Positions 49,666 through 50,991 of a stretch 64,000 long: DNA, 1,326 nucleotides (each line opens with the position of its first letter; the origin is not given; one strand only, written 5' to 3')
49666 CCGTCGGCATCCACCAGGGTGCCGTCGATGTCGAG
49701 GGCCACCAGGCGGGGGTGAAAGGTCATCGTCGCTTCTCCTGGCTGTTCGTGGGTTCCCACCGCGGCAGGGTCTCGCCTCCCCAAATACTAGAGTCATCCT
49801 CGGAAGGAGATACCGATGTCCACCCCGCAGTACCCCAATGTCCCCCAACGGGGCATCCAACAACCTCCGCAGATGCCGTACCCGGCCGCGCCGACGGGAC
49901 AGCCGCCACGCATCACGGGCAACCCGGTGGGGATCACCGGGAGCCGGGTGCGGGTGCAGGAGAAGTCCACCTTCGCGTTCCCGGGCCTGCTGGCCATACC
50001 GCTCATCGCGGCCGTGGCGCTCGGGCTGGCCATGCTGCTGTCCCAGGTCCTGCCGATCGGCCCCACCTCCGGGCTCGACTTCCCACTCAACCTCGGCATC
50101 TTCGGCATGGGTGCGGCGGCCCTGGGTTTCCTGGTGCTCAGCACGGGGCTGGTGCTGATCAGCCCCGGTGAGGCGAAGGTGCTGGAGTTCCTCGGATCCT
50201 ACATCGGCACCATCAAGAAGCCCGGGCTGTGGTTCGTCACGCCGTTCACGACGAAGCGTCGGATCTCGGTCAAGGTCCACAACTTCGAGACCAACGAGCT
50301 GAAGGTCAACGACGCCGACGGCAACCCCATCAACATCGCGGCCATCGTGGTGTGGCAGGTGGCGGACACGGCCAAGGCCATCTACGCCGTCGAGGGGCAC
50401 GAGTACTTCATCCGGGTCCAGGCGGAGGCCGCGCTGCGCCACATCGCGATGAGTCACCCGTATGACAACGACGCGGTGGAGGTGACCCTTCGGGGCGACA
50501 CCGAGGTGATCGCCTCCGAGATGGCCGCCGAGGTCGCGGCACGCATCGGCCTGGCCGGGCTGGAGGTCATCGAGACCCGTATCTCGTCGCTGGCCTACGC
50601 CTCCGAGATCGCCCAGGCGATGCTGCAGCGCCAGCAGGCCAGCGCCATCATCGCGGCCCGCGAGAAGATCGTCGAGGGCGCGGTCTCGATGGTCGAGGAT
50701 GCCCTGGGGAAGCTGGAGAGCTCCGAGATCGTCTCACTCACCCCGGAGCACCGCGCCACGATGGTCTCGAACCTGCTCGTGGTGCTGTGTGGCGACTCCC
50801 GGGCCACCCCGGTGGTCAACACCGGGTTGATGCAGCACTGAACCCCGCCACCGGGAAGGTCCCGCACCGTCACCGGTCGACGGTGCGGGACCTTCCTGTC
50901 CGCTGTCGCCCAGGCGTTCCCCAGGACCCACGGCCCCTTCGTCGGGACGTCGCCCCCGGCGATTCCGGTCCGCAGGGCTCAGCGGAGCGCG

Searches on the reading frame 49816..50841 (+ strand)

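Call 3: search_protein_families(library=pfam, proteins=[window:49816-50841:+], max_evalue=0.01)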
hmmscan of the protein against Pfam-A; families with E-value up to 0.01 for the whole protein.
window:49816-50841:+ (341 aa): 1 family
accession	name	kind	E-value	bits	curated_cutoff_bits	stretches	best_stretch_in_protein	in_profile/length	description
PF01145.31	Band_7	-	2.1e-24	87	23.6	1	115-286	3-172/176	SPFH domain / Band 7 family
